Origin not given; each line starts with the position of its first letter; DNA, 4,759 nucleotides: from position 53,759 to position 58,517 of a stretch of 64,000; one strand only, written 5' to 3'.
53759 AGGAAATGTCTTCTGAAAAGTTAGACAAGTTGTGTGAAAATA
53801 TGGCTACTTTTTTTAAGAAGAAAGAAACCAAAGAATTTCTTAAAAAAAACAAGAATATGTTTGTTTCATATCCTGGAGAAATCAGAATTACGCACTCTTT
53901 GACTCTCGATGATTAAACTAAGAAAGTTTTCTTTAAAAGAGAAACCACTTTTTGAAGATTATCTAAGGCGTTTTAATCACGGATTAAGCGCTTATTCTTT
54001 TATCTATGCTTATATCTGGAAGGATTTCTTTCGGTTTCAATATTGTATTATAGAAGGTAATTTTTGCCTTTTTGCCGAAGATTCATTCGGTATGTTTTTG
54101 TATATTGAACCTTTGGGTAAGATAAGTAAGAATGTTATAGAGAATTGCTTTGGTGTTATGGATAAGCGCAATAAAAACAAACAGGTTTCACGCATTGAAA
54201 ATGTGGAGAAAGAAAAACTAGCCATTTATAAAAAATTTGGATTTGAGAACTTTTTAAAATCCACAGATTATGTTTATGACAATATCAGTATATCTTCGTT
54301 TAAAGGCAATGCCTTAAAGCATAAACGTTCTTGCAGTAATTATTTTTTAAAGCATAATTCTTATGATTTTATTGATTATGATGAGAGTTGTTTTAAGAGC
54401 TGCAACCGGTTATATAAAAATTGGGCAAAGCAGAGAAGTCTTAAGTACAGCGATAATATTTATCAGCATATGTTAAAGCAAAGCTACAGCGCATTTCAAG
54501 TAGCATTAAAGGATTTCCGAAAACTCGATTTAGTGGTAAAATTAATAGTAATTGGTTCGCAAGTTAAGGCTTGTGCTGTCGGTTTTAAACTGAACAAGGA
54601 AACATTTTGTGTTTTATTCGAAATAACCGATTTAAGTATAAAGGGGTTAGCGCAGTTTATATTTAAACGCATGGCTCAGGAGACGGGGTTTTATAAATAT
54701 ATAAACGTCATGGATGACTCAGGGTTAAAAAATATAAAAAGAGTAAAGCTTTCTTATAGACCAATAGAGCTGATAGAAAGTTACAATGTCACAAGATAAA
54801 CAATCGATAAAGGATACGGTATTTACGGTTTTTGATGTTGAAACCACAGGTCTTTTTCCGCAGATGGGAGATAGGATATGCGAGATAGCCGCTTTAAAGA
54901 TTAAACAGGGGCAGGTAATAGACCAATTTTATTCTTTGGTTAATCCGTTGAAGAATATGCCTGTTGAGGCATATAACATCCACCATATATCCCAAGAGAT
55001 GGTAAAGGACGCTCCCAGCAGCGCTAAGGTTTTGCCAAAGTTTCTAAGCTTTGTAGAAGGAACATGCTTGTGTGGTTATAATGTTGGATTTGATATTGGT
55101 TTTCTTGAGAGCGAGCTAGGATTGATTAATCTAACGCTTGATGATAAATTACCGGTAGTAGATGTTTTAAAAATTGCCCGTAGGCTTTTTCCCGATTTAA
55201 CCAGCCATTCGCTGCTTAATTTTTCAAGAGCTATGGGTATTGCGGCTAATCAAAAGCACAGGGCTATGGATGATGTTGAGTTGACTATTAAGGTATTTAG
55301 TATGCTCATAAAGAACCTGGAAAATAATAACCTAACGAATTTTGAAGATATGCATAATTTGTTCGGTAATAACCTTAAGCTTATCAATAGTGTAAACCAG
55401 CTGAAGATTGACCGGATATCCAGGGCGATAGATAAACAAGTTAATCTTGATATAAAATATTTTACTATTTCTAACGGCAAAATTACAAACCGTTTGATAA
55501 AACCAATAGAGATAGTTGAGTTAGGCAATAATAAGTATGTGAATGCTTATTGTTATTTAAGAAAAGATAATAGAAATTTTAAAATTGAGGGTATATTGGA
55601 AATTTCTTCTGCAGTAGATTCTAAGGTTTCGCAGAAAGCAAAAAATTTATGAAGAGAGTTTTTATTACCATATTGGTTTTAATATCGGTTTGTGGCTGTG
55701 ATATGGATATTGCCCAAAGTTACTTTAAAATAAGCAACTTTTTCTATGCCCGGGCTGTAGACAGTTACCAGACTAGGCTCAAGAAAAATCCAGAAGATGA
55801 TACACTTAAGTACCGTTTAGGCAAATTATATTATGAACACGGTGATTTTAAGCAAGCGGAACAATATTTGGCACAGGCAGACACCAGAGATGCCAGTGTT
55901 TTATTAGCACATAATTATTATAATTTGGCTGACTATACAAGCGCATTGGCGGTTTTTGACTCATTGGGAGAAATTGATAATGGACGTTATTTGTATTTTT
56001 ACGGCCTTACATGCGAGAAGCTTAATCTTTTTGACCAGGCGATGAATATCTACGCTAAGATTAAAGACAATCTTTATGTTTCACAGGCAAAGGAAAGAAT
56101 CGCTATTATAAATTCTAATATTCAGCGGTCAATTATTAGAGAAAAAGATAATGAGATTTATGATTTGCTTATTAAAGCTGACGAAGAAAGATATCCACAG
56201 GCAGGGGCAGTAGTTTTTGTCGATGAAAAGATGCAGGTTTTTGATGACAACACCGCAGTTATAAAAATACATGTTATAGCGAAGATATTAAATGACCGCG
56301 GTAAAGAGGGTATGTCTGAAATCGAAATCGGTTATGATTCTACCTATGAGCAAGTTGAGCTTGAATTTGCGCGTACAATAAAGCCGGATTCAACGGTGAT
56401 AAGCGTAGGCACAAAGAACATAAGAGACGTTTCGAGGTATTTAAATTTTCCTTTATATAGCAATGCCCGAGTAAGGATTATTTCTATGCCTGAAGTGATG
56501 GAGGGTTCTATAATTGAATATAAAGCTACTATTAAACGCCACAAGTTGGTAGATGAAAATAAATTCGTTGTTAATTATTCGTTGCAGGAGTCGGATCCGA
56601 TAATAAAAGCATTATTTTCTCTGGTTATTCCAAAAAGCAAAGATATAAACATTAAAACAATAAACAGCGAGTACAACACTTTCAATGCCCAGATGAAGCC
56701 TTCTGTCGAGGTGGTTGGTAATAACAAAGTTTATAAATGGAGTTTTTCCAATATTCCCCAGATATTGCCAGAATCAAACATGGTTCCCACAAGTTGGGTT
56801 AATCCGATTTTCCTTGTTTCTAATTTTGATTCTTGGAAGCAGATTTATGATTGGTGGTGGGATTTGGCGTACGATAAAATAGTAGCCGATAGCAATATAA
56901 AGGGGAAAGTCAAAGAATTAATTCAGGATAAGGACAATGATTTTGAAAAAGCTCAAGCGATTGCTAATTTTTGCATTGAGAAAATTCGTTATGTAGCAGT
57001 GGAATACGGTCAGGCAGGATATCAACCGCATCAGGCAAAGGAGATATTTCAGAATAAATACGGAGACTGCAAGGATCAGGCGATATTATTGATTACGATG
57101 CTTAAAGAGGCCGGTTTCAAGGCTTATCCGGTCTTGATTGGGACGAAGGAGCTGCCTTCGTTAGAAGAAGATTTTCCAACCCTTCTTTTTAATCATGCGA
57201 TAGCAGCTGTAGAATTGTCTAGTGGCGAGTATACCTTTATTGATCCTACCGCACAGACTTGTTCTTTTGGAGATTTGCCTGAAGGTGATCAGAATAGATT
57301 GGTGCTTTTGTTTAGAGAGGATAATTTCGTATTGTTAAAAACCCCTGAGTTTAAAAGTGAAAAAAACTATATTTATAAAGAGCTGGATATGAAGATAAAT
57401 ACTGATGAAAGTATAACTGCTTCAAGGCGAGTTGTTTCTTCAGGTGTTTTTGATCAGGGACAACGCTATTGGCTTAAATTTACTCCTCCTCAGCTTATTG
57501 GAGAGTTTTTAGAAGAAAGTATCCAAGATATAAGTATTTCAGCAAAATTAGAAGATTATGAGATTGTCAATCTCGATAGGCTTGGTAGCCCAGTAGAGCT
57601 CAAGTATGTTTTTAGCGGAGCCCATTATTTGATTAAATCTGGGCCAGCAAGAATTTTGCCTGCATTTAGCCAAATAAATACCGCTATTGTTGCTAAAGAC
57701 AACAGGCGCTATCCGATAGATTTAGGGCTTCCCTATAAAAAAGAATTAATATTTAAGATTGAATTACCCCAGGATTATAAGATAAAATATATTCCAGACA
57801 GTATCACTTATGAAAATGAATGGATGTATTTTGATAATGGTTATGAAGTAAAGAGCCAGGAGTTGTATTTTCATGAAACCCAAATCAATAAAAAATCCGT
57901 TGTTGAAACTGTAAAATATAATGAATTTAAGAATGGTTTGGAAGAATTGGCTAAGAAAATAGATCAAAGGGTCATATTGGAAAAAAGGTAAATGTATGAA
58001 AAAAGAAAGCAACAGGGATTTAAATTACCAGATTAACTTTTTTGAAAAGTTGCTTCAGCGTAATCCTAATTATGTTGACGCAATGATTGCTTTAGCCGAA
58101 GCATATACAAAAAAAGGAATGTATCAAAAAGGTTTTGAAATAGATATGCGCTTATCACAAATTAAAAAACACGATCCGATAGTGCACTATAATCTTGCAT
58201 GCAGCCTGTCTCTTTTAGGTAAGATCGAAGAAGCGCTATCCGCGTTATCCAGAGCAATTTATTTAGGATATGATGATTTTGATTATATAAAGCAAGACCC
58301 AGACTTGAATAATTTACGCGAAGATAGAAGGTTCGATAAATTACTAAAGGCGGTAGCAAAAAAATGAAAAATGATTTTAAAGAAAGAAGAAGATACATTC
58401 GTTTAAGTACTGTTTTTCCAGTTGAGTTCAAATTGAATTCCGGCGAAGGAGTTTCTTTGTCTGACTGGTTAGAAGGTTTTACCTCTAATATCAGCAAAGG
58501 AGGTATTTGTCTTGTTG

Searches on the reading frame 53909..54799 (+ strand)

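Call 30: search_protein_families(library=pfam, proteins=[window:53909-54799:+], max_evalue=0.00001)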
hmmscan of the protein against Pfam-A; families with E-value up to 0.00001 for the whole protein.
window:53909-54799:+ (296 aa): 1 family
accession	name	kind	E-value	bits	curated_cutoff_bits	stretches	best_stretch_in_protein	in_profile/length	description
PF09924.15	LPG_synthase_C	-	2.4e-17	63.4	27.5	1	21-293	3-296/298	Phosphatidylglycerol lysyltransferase, C-terminal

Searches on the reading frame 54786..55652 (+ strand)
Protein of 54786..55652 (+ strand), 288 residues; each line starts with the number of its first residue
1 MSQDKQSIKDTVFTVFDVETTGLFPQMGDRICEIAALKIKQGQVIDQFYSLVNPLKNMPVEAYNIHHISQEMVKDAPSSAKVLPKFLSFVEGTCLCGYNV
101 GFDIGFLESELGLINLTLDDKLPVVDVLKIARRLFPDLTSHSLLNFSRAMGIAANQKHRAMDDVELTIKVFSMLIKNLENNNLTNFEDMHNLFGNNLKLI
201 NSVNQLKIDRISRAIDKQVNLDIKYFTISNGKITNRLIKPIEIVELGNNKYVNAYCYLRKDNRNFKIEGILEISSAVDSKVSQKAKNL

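Call 30: search_protein_families(library=pfam, proteins=[window:54786-55652:+], max_evalue=0.00001)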
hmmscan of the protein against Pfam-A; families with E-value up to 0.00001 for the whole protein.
window:54786-55652:+ (288 aa): 2 families
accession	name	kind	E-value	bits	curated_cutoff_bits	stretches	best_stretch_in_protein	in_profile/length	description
PF00929.31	RNase_T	-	2.1e-36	126.4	24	1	15-171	2-164/164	Exonuclease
PF13280.12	WYL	-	2.6e-09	37.4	21.8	1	208-273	3-68/70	WYL domain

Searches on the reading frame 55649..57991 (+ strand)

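Call 30: search_protein_families(library=pfam, proteins=[window:55649-57991:+], max_evalue=0.00001)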
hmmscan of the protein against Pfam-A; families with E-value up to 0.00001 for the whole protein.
window:55649-57991:+ (780 aa): 5 families
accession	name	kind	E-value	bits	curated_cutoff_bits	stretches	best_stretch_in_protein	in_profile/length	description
PF12969.12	DUF3857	-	1.2e-31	110.5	24.6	1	200-370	2-167/170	Domain of Unknown Function with PDB structure (DUF3857)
PF01841.26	Transglut_core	-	4.3e-10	40.3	23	1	421-495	4-75/108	Transglutaminase-like superfamily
PF14559.12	TPR_19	-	2.9e-08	34.3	25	0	33-80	7-54/68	Tetratricopeptide repeat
PF13432.12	TPR_16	-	2.2e-07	31.6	32.7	0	24-81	6-61/65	Tetratricopeptide repeat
PF12895.13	ANAPC3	-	7.8e-06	26.5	27.2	0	70-136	12-80/82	Anaphase-promoting complex, cyclosome, subunit 3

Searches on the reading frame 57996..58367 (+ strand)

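Call 30: search_protein_families(library=pfam, proteins=[window:57996-58367:+], max_evalue=0.00001)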
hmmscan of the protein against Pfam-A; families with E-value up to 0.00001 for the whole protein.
window:57996-58367:+ (123 aa): 6 families
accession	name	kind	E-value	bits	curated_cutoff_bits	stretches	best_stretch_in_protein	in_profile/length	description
PF13431.12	TPR_17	-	8.9e-10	38.5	24.4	0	15-45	1-31/34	Tetratricopeptide repeat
PF00515.34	TPR_1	-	1.1e-08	34.9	27.8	0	63-90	3-30/34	Tetratricopeptide repeat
PF14559.12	TPR_19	-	1.6e-08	35.2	25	0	13-44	11-42/68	Tetratricopeptide repeat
PF07719.23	TPR_2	-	2.3e-08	34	27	0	63-90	3-30/34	Tetratricopeptide repeat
PF13181.12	TPR_8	-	4e-06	27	25.7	0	64-90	4-30/34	Tetratricopeptide repeat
PF22316.2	ABhydrolase-like_N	-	5.9e-06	26.5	27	0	64-121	39-99/106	A/B hydrolase-like, N-terminal domain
